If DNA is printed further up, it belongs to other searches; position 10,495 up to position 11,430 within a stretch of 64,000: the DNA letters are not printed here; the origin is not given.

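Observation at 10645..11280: Intact GIY-YIG-like (T5orf172) plus C-terminal small-domain protein embedded at the 3' end of the gatCAB operon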

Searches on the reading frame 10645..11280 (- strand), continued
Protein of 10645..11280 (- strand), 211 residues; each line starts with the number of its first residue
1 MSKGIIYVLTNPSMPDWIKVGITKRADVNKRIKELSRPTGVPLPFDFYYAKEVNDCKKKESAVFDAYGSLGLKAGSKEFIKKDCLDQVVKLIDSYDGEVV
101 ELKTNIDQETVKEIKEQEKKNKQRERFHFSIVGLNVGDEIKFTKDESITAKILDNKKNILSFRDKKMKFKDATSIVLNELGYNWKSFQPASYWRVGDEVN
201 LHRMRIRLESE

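Call 21: find_encoding_contigs(protein=P0037, flank=6000, max_places=2)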
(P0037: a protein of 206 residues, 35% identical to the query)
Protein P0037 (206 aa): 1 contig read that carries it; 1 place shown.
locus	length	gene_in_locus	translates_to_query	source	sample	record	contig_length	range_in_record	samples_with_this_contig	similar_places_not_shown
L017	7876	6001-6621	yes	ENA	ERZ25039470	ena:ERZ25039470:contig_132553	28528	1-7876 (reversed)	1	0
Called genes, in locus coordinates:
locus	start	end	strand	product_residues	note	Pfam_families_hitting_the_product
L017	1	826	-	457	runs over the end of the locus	PF02687:FtsX, PF12704:MacB_PCD (weak)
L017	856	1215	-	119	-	PF12704:MacB_PCD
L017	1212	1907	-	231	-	-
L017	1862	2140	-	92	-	PF03551:PadR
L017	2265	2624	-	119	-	-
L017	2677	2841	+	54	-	-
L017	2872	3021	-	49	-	-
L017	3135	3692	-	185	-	-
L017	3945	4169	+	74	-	-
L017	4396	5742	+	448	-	PF01293:PEPCK_ATP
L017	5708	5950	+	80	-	-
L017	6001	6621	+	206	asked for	PF10544:T5orf172, PF13455:MUG113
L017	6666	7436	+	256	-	-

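Call 22: predict_structure(alignment_id=A1)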
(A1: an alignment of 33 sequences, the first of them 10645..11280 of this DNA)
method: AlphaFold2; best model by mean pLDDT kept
length: 211 residues; sequences in the alignment: 33
mean_pLDDT: 82.3   pTM: 0.48
mean pLDDT of the five models: 82.3, 78.9, 77.9, 77.0, 75.8
residues with pLDDT >= 90: 78; 70-90: 84; 50-70: 48; < 50: 1
segments of 3 or more residues with pLDDT < 50: none
pLDDT, mean of each block of 10 residues (from residue 1): 84 83 78 62 75 91 82 63 90 90 62 65 77 93 93 95 96 93 86 87 86 71
secondary structure, 60 per line:
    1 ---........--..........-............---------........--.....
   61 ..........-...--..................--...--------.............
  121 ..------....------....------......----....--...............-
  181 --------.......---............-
elements in order: E4-11 E14-23 H25-36 E46-53 H56-70 E72-74 E77-81 H82-94 E97-99 H108-122 H129-132 E139-142 E149-154 E159-162 E165-168 H169-179 H189-192 E193-195 H201-210

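Call 24: find_encoding_contigs(protein=P0035, flank=6000, max_places=2)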
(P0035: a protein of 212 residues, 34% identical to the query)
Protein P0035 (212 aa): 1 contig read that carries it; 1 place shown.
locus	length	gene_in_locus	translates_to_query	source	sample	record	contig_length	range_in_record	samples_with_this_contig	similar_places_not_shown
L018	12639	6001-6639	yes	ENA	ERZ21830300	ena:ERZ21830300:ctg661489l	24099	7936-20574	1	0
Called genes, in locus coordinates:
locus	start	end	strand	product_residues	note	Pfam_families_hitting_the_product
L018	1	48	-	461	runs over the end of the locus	PF00188:CAP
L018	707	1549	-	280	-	PF13489:Methyltransf_23, PF13649:Methyltransf_25, PF08241:Methyltransf_11, PF08242:Methyltransf_12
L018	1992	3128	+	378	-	PF07394:DUF1501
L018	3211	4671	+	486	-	PF08811:DUF1800, PF07624:PSD2 (faint)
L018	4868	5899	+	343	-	PF13449:Phytase-like (faint), PF06739:SBBP (faint), PF25021:TEN_NHL (faint), PF24684:Vgb_lyase (weak), PF17170:DUF5128, PF01436:NHL, PF08450:SGL, PF01436:NHL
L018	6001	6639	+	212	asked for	PF10544:T5orf172, PF13455:MUG113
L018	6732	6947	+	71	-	PF05015:HigB-like_toxin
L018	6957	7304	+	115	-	PF01381:HTH_3 (faint), PF13560:HTH_31 (weak)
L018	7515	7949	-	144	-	-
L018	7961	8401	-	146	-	PF00903:Glyoxalase, PF12681:Glyoxalase_2 (faint), PF13468:Glyoxalase_3, PF13669:Glyoxalase_4, PF18029:Glyoxalase_6 (faint)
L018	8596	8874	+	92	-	-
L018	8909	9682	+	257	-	PF02754:CCG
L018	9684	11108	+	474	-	PF02589:LUD_dom, PF13187:Fer4_9 (faint), PF13183:Fer4_8, PF13237:Fer4_10 (faint), PF13534:Fer4_17 (faint), PF11870:LutB_C (weak)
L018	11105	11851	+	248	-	PF02589:LUD_dom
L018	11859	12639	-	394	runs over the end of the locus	PF02595:Gly_kinase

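Call 25: fold_search(model_id=the predicted structure, library=pdb)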
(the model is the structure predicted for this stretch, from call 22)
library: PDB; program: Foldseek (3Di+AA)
matches with E <= 10: 102; with E <= 0.001: 0
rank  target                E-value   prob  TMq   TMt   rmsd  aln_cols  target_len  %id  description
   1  6sei_A                1.0e-01  0.96  0.31  0.24   7.1       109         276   13  Recognition and processing of branched DNA substrates by Slx1-Slx4 nuclease (released 2019-09-25)
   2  3p8b_B                2.4e-01  0.09  0.16  0.20  13.8       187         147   13  X-ray crystal structure of Pyrococcus furiosus transcription elongation factor Spt4/5 (released 2011-01-26)
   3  1npp_B                2.4e-01  0.06  0.13  0.13  19.3       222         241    9  CRYSTAL STRUCTURE OF AQUIFEX AEOLICUS NUSG IN P2(1) (released 2003-03-11)
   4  9bct_G                3.0e-01  0.09  0.14  0.19  17.9       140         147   12  Cryo-EM structure of Thermococcus kodakarensis FttA-dependent transcription pre-termination complex containing 44 nt R (released 2024-07-31)
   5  6sei_C                3.2e-01  0.84  0.31  0.25   6.2       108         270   14  Recognition and processing of branched DNA substrates by Slx1-Slx4 nuclease (released 2019-09-25)
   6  1m1g_B                3.2e-01  0.04  0.13  0.13  19.1       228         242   10  Crystal Structure of Aquifex aeolicus N-utilization substance G (NusG), Space Group P2(1) (released 2003-02-04)
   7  9a56_B                3.6e-01  0.06  0.16  0.19  16.9       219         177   10  Integrative model of RPOB-NUSG by crosslinking MS and deep learning (released 2024-09-18)
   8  1m1g_A                5.2e-01  0.04  0.16  0.15  20.5       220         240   11  Crystal Structure of Aquifex aeolicus N-utilization substance G (NusG), Space Group P2(1) (released 2003-02-04)
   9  1npp_C                6.2e-01  0.08  0.14  0.13  15.5       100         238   15  CRYSTAL STRUCTURE OF AQUIFEX AEOLICUS NUSG IN P2(1) (released 2003-03-11)
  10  6gov_G                6.2e-01  0.08  0.14  0.16  12.9       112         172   12  Structure of THE RNA POLYMERASE LAMBDA-BASED ANTITERMINATION COMPLEX (released 2019-02-13)
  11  6x7k_AB               6.2e-01  0.06  0.16  0.19  15.9       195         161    9  Cryo-EM structure of an Escherichia coli coupled transcription-translation complex B3 (TTC-B3) containing an mRNA wit (released 2020-09-02)
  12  1m1g_C                6.9e-01  0.05  0.17  0.15  20.8       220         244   11  Crystal Structure of Aquifex aeolicus N-utilization substance G (NusG), Space Group P2(1) (released 2003-02-04)
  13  6seh_C                7.8e-01  0.66  0.29  0.25   4.1       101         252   15  Recognition and processing of branched DNA substrates by Slx1-Slx4 nuclease (released 2019-09-25)
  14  4xm5                  1.1e+00  0.09  0.27  0.22  20.8       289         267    9  C. glabrata Slx1. (released 2015-03-25)
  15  3dip_A                1.3e+00  0.03  0.11  0.07  13.7        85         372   12  Crystal structure of an enolase protein from the environmental genome shotgun sequencing of the Sargasso Sea (released 2008-07-29)
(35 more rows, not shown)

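Call 26: search_protein_families(library=pfam, alignment_id=A1, max_evalue=1)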
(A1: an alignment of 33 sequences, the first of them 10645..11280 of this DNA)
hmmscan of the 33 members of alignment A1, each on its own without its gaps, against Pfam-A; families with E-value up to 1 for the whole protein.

A. member 1, window:10645-11280:- (211 aa): 3 families
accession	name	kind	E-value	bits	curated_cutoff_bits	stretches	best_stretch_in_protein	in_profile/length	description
PF10544.15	T5orf172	-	2e-12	48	20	1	4-92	1-97/101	T5orf172 domain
PF13455.12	MUG113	-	4.1e-06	27.7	22.3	1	19-81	2-60/73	Meiotically up-regulated gene 113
PF02663.19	FmdE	-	0.46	11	22.9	0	70-124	50-109/133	FmdE, Molybdenum formylmethanofuran dehydrogenase operon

B. families by the number of members that match (of 33 scanned): 21 families
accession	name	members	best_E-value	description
PF10544.15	T5orf172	33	2.4e-19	T5orf172 domain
PF13455.12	MUG113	32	5.8e-17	Meiotically up-regulated gene 113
PF18755.6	RAMA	7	6.8e-06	Restriction Enzyme Adenine Methylase Associated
PF01541.30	GIY-YIG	3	0.016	GIY-YIG catalytic domain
PF22552.1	TY-Chap3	3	0.029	T3SS (YopN, CesT) and YbjN peptide-binding chaperone 3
PF20044.4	DUF6446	2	0.00013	Family of unknown function (DUF6446)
PF20836.2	HAO_bd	1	0.0012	Hypothetical protein NE1300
PF04014.23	MazE_antitoxin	1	0.038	Antidote-toxin recognition MazE, bacterial antitoxin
PF23100.1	DUF2096_N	1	0.04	DUF2096 N-terminal four-helical bundle domain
PF03266.21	NTPase_1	1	0.058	NTPase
PF04023.20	FeoA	1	0.07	FeoA domain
PF22507.2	DUF6994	1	0.083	Family of unknown function (DUF6994)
PF08302.16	tRNA_lig_CPD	1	0.14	Fungal tRNA ligase phosphodiesterase domain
PF14965.11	BRI3BP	1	0.18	Negative regulator of p53/TP53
PF00815.25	Histidinol_dh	1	0.24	Histidinol dehydrogenase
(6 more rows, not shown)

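Call 27: search_protein_families(library=pfam, proteins=[P0027, P0008, P0013, P0030, P0034, P0038, P0039, P0022, P0010, P0009], max_evalue=0.5)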
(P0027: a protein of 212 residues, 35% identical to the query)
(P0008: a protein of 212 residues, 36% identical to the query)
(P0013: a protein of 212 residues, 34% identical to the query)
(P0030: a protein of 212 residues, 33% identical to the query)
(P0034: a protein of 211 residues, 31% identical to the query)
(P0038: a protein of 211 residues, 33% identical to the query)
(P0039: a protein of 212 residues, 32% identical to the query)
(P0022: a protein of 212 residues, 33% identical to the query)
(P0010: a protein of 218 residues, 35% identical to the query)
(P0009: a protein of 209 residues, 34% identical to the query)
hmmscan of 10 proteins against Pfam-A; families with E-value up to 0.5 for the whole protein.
P0027 (212 aa): 4 families
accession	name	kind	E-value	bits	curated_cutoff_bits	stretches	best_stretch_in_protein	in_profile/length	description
PF10544.15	T5orf172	-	4.4e-16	59.7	20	1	4-86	2-95/101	T5orf172 domain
PF13455.12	MUG113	-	9.3e-16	58.6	22.3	1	17-84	1-66/73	Meiotically up-regulated gene 113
PF18755.6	RAMA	-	6.8e-06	26.4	35.2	1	127-201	29-103/107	Restriction Enzyme Adenine Methylase Associated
PF22552.1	TY-Chap3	-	0.088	14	27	1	136-191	39-86/117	T3SS (YopN, CesT) and YbjN peptide-binding chaperone 3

P0008 (212 aa): 3 families
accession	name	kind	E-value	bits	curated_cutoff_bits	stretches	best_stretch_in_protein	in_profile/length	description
PF10544.15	T5orf172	-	8.1e-17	62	20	1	4-85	2-94/101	T5orf172 domain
PF13455.12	MUG113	-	2.4e-16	60.5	22.3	1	17-84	1-66/73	Meiotically up-regulated gene 113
PF18755.6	RAMA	-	0.00097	19.5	35.2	1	128-202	30-104/107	Restriction Enzyme Adenine Methylase Associated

P0013 (212 aa): 2 families
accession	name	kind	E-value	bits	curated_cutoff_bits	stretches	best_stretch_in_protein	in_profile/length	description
PF10544.15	T5orf172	-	2.7e-17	63.5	20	1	4-87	2-96/101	T5orf172 domain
PF13455.12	MUG113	-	3.9e-16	59.8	22.3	1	17-87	1-69/73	Meiotically up-regulated gene 113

P0030 (212 aa): 2 families
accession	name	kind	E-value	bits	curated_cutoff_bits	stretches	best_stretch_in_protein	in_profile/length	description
PF10544.15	T5orf172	-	1.5e-16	61.2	20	1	4-87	2-96/101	T5orf172 domain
PF13455.12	MUG113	-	2.4e-15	57.3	22.3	1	17-87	1-69/73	Meiotically up-regulated gene 113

P0034 (211 aa): 3 families
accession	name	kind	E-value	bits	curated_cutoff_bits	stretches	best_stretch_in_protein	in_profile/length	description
PF10544.15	T5orf172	-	1.1e-14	55.2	20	1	4-86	2-95/101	T5orf172 domain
PF13455.12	MUG113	-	2.2e-13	51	22.3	1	17-85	1-67/73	Meiotically up-regulated gene 113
PF22552.1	TY-Chap3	-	0.072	14.2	27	1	111-186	14-88/117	T3SS (YopN, CesT) and YbjN peptide-binding chaperone 3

P0038 (211 aa): 3 families
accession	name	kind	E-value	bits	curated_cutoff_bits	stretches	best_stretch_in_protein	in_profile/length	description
PF10544.15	T5orf172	-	7.8e-18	65.3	20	1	4-86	2-95/101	T5orf172 domain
PF13455.12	MUG113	-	4.4e-16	59.6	22.3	1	17-84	1-66/73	Meiotically up-regulated gene 113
PF18755.6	RAMA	-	0.00021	21.6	35.2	1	115-201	13-103/107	Restriction Enzyme Adenine Methylase Associated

P0039 (212 aa): 2 families
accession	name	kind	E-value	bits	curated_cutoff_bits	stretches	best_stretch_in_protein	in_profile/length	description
PF10544.15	T5orf172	-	5.4e-17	62.6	20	1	4-86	2-95/101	T5orf172 domain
PF13455.12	MUG113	-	1.4e-16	61.2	22.3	1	17-84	1-66/73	Meiotically up-regulated gene 113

P0022 (212 aa): 3 families
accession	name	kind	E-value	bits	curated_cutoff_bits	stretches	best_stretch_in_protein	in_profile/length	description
PF10544.15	T5orf172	-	1.2e-15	58.3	20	1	4-87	2-95/101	T5orf172 domain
PF13455.12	MUG113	-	1.9e-15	57.6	22.3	1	17-86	1-67/73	Meiotically up-regulated gene 113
PF24087.1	DUF7372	-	0.31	11.4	27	0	129-140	41-52/53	Domain of unknown function (DUF7372)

P0010 (218 aa): 3 families
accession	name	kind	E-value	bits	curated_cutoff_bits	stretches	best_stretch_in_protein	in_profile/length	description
PF10544.15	T5orf172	-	8e-17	62.1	20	1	4-84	2-93/101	T5orf172 domain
PF13455.12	MUG113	-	2e-16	60.7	22.3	1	17-84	1-66/73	Meiotically up-regulated gene 113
PF04014.23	MazE_antitoxin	-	0.038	14.4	24.7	1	121-142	16-38/48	Antidote-toxin recognition MazE, bacterial antitoxin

P0009 (209 aa): 3 families
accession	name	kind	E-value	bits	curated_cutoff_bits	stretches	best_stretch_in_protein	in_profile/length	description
PF10544.15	T5orf172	-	6.9e-16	59.1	20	1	3-86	1-95/101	T5orf172 domain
PF13455.12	MUG113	-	1.1e-15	58.3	22.3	1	17-84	1-66/73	Meiotically up-regulated gene 113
PF18755.6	RAMA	-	0.021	15.2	35.2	1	128-202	30-104/107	Restriction Enzyme Adenine Methylase Associated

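Call 47: search_protein_families(library=pfam, proteins=[L007:1404-2105:-], max_evalue=0.01)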
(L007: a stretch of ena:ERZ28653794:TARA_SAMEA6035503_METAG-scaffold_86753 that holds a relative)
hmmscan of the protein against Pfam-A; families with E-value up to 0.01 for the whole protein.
L007:1404-2105:- (233 aa): 6 families
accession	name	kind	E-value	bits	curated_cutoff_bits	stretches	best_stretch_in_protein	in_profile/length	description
PF08241.18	Methyltransf_11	-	3.3e-06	28.1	21.2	1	60-152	1-94/95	Methyltransferase domain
PF13649.12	Methyltransf_25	-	5.8e-06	27.4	27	1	59-149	1-97/97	Methyltransferase domain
PF13489.12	Methyltransf_23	-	5.5e-05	23.4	27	1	55-158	22-121/164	Methyltransferase domain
PF08242.18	Methyltransf_12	-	0.00011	23.3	30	1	60-150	1-97/98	Methyltransferase domain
PF05175.20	MTS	-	0.00018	21.6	23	1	55-120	31-104/170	Methyltransferase small domain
PF03848.20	TehB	-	0.0085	16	20.4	0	55-121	30-102/193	Tellurite resistance protein TehB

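Call 51: search_solved_structures(query=A1, max_evalue=10, show_alignments=4)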
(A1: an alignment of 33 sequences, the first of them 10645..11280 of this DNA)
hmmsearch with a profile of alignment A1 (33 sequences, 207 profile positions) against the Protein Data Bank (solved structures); distinct sequences matched with E-value up to 10: 0.
